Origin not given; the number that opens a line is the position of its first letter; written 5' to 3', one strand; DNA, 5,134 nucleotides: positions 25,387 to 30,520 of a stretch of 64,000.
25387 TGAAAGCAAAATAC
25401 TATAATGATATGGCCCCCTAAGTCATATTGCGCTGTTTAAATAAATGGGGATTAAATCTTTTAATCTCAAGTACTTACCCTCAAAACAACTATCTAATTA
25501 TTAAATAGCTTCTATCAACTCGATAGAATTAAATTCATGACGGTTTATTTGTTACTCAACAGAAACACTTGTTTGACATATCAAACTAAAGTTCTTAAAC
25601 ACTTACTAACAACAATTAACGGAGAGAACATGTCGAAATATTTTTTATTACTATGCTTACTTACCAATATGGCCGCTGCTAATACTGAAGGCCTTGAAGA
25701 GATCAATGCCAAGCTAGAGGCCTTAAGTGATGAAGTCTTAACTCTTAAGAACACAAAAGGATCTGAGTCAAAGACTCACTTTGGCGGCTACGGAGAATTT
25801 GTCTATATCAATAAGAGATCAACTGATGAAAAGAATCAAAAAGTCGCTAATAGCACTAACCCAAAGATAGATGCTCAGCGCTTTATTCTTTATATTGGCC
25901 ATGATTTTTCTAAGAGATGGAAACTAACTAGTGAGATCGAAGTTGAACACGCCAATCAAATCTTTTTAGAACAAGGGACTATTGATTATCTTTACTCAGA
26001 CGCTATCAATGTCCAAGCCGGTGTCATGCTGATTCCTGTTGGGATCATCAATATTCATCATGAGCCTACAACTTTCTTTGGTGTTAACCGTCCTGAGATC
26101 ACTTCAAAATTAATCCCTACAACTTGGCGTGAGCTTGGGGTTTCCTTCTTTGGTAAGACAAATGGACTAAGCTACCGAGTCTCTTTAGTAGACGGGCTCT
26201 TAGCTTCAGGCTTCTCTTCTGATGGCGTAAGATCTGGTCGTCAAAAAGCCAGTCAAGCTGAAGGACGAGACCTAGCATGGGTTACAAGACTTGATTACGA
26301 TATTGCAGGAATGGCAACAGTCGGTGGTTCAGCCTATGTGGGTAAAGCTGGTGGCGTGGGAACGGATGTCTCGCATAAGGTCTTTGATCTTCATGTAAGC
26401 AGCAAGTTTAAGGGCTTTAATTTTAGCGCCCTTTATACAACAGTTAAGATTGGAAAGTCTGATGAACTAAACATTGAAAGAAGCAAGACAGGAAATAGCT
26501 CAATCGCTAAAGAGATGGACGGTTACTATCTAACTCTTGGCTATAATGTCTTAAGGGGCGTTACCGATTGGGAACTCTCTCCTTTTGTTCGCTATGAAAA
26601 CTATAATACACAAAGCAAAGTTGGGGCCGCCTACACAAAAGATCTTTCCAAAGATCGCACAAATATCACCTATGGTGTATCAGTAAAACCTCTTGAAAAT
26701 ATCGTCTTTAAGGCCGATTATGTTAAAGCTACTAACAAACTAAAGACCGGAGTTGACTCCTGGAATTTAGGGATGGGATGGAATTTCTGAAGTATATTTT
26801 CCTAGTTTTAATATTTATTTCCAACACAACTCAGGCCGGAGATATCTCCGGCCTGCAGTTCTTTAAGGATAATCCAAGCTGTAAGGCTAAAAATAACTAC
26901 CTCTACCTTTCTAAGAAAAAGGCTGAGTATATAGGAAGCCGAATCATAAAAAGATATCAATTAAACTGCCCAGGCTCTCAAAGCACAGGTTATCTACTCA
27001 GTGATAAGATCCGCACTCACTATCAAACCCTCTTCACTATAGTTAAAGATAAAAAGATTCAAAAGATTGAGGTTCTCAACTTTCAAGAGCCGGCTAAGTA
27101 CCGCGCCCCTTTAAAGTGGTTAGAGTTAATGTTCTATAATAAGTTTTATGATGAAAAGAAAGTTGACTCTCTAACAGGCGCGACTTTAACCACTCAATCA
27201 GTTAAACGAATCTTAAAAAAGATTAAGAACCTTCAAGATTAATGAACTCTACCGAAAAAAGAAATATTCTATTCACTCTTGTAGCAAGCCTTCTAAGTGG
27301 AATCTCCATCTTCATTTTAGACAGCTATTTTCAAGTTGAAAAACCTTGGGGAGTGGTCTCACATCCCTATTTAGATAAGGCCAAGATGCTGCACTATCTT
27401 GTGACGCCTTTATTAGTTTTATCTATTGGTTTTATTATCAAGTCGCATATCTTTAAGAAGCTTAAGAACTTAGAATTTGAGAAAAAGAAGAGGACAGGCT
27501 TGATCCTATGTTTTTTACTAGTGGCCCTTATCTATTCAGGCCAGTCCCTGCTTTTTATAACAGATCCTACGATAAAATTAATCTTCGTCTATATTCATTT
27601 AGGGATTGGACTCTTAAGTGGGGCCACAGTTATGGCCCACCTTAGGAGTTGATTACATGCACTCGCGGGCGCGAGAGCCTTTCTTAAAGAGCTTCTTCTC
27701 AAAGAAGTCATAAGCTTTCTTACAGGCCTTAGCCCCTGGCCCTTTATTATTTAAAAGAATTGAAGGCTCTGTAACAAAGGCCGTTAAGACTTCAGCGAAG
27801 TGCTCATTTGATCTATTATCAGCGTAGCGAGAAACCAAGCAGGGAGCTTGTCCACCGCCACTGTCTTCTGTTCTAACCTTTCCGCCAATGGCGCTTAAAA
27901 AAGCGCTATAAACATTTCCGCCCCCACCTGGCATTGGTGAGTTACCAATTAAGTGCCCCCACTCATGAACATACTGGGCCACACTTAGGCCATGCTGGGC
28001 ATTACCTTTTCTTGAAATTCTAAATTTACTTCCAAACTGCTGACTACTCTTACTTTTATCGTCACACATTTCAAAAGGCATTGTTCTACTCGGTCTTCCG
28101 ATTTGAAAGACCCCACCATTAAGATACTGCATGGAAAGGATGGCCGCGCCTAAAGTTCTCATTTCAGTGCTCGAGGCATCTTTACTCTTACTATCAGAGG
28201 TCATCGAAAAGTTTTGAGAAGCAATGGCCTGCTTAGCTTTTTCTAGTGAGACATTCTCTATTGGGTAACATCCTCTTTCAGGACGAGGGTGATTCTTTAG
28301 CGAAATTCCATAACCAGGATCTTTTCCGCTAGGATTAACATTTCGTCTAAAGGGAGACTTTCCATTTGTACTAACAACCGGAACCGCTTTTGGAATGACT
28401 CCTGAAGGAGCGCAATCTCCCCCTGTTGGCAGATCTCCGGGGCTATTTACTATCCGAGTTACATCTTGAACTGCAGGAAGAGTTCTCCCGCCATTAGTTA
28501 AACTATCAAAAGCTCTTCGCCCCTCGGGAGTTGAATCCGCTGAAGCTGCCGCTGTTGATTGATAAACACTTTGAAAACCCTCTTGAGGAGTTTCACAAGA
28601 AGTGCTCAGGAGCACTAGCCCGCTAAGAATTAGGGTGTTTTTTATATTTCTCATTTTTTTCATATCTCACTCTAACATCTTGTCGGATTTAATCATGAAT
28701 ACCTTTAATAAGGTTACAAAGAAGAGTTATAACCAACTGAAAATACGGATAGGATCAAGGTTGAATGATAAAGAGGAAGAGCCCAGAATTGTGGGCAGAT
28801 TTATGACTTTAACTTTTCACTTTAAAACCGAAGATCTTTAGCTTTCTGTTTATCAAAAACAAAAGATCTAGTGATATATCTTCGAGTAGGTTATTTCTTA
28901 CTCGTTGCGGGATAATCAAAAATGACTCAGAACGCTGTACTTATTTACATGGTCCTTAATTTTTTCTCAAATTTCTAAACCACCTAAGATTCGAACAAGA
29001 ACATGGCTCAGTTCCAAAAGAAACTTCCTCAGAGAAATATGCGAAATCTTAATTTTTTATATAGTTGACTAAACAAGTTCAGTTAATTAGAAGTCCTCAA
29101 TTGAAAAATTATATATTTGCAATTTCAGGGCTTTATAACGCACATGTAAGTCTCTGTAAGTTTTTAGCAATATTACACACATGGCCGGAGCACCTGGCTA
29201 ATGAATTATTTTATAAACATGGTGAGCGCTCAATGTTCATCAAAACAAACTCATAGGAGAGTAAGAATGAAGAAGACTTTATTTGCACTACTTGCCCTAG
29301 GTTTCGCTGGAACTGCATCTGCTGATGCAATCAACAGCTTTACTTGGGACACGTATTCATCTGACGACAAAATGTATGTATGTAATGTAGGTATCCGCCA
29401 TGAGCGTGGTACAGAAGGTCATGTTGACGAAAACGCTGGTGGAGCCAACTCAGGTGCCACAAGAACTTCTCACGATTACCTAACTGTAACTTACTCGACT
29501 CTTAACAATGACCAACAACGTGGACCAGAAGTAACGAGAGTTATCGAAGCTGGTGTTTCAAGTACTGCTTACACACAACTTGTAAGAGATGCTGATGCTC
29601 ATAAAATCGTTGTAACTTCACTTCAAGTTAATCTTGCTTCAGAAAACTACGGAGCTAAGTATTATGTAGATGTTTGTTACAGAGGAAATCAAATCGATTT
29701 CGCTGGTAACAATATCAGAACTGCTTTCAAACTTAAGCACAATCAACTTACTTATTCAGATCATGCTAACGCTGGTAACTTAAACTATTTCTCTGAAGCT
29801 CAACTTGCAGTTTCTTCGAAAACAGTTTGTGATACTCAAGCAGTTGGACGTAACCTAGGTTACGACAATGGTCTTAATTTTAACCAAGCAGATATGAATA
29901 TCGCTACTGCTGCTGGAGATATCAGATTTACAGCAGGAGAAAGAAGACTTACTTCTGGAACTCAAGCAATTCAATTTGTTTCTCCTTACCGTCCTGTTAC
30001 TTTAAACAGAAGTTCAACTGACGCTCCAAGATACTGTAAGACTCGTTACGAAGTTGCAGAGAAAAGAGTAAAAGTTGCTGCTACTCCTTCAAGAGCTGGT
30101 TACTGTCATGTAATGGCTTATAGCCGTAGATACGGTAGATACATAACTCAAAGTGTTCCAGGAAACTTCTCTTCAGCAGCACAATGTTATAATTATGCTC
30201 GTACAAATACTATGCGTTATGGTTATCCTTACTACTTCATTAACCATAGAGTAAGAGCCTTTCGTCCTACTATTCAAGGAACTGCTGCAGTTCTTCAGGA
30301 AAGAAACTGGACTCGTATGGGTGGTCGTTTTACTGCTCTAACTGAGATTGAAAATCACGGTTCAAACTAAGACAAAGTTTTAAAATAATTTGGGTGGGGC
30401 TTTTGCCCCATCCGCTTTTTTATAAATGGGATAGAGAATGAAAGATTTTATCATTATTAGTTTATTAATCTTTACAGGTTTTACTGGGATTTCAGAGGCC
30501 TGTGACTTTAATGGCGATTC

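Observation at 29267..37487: Seven-gene operon encoding only signal-peptide proteins with no recognisable domains: candidate novel extracytoplasmic apparatus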

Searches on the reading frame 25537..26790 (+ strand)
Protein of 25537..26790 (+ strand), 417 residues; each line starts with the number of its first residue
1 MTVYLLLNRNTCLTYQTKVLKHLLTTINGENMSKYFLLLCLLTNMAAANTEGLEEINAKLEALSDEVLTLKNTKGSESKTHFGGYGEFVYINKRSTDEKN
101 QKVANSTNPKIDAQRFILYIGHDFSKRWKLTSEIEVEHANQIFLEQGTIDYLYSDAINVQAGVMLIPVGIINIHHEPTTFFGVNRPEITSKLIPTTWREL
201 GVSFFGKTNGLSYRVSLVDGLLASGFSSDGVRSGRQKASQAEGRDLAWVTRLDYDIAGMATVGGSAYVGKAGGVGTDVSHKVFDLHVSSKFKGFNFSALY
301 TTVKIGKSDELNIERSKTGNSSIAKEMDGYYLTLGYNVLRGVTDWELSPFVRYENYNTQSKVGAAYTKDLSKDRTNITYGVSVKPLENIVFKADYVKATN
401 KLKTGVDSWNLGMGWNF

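Call 78: search_protein_families(library=pfam, proteins=[window:25537-26790:+], max_evalue=1)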
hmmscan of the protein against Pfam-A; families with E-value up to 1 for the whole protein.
window:25537-26790:+ (417 aa): 2 families
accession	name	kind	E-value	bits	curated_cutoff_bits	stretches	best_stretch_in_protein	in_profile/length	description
PF20780.2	TssR_M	-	0.043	13.9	25.7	1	64-112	22-69/86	TssR second domain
PF22668.1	DUF7009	-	0.16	12.7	27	1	65-141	17-86/119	Family of unknown function (DUF7009)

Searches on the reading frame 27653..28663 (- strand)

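Call 78: search_protein_families(library=pfam, proteins=[window:27653-28663:-], max_evalue=1)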
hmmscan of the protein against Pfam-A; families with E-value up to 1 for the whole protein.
window:27653-28663:- (336 aa): 1 family
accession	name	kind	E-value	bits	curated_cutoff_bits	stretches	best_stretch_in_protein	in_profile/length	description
PF14824.11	Sirohm_synth_M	-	0.32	11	25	1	97-104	8-15/28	Sirohaem biosynthesis protein central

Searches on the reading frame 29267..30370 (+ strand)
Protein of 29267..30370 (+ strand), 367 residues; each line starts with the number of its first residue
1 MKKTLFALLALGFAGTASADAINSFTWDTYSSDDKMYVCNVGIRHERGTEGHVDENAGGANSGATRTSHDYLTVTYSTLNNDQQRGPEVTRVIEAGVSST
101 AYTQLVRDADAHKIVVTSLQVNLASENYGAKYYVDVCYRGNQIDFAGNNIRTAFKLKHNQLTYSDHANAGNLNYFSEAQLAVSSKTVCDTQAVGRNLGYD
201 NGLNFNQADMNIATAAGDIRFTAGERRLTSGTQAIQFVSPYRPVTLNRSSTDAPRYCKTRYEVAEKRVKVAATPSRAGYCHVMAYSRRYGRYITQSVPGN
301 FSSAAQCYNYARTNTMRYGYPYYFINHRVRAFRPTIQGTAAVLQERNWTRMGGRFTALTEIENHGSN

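Call 3: search_protein_families(library=pfam, proteins=[window:29267-30370:+], max_evalue=1)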
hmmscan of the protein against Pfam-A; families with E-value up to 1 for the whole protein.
window:29267-30370:+ (367 aa): 0 families

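Call 4: search_protein_families(library=ncbifam, proteins=[window:29267-30370:+], max_evalue=1)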
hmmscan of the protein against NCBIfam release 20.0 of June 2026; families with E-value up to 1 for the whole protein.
window:29267-30370:+ (367 aa): 0 families

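Call 8: list_cluster_members(proteins=[window:29267-30370:+, window:30438-32111:+, window:32104-32862:+, window:32887-33468:+, window:33496-36267:+, window:36264-36824:+, window:36837-37424:+, window:27653-28663:-, window:37516-38103:-])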
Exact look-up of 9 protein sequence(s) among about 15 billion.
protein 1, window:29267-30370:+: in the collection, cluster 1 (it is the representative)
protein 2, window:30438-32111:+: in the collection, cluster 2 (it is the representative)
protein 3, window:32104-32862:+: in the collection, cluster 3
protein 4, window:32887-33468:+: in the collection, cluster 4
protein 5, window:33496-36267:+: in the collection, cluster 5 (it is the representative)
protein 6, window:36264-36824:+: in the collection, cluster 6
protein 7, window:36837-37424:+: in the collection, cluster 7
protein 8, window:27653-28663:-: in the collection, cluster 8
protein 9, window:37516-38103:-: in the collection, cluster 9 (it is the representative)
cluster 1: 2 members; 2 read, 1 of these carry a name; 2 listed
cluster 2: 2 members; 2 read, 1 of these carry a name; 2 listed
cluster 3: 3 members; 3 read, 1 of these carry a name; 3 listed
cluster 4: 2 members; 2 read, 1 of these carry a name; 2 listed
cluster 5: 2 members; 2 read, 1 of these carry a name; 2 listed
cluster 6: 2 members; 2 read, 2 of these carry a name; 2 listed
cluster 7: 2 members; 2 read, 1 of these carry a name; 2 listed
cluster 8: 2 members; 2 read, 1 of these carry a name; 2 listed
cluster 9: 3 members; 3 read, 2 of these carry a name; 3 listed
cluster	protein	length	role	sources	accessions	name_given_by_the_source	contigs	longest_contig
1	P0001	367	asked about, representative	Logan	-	-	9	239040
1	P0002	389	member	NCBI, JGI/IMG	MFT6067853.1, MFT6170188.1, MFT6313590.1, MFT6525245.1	MAG: hypothetical protein ACJAT2_001196 [Bacteriovoracaceae bacterium] | hypothetical protein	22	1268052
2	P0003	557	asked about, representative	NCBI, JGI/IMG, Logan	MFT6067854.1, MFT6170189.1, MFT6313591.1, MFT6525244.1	MAG: hypothetical protein ACJAT2_001197 [Bacteriovoracaceae bacterium] | hypothetical protein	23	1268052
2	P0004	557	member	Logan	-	-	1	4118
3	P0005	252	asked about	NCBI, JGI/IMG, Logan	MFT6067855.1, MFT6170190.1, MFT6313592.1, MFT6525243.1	MAG: hypothetical protein ACJAT2_001198 [Bacteriovoracaceae bacterium] | hypothetical protein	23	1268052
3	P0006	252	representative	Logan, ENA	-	-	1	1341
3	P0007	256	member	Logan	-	-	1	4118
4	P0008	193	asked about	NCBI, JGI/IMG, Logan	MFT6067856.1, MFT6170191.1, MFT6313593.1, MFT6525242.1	MAG: hypothetical protein ACJAT2_001199 [Bacteriovoracaceae bacterium] | hypothetical protein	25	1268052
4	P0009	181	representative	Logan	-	-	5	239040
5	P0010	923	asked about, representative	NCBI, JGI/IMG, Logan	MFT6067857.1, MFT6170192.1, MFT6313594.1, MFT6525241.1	MAG: hypothetical protein ACJAT2_001200 [Bacteriovoracaceae bacterium] | hypothetical protein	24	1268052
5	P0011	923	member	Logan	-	-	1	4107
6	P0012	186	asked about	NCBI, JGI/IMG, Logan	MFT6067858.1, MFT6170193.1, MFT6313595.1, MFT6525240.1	MAG: hypothetical protein ACJAT2_001201 [Bacteriovoracaceae bacterium] | hypothetical protein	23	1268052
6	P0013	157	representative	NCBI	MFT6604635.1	MAG: hypothetical protein ACJARO_002158, partial [Bacteriovoracaceae bacterium]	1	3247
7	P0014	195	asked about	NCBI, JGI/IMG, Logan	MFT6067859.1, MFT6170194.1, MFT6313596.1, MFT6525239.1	MAG: hypothetical protein ACJAT2_001202 [Bacteriovoracaceae bacterium] | hypothetical protein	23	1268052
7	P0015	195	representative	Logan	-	-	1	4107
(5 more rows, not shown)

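Call 69: search_solved_structures(query=A5, max_evalue=10)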
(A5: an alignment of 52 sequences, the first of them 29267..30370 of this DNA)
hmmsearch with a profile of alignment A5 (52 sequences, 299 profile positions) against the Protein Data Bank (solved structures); distinct sequences matched with E-value up to 10: 3.
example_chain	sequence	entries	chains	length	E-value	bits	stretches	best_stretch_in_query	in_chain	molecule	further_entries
6ias_H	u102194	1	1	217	0.09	15.2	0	165-212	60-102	Fab NKp46-1 heavy chain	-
3iy2_B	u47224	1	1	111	0.13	14.7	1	169-214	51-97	Antibody 6, heavy chain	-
5vxj_B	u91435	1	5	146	0.56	12.6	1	24-64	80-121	single-domain antibody JMK-E3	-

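Call 70: search_protein_families(library=phrogs, proteins=[window:29267-30370:+], max_evalue=0.1)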
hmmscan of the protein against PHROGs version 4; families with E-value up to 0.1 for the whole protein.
window:29267-30370:+ (367 aa): 1 family
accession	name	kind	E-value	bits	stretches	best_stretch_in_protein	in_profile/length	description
phrog_11128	-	unknown function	0.047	15.1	1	74-110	29-65/99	-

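Call 71: search_protein_families(library=padloc, proteins=[window:29267-30370:+], max_evalue=0.1)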
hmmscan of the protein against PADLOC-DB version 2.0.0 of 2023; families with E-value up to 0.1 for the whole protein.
window:29267-30370:+ (367 aa): 0 families

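Call 96: search_protein_families(library=pfam, alignment_id=A5, max_evalue=0.1)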
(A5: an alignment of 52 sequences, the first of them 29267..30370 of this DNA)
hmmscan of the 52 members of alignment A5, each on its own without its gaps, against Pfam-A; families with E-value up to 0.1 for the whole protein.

A. member 1, window:29267-30370:+ (367 aa): 0 families

B. families by the number of members that match (of 52 scanned): 6 families
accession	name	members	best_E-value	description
PF05722.18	Ustilago_mating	1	0.012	Ustilago B locus mating-type protein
PF12915.13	DUF3833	1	0.034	Protein of unknown function (DUF3833)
PF00942.24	CBM_3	1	0.039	Cellulose binding domain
PF00801.26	PKD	1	0.068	PKD domain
PF14084.11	DUF4264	1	0.091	Protein of unknown function (DUF4264)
PF18099.7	CBM_35_2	1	0.096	Carbohydrate binding module (family 35)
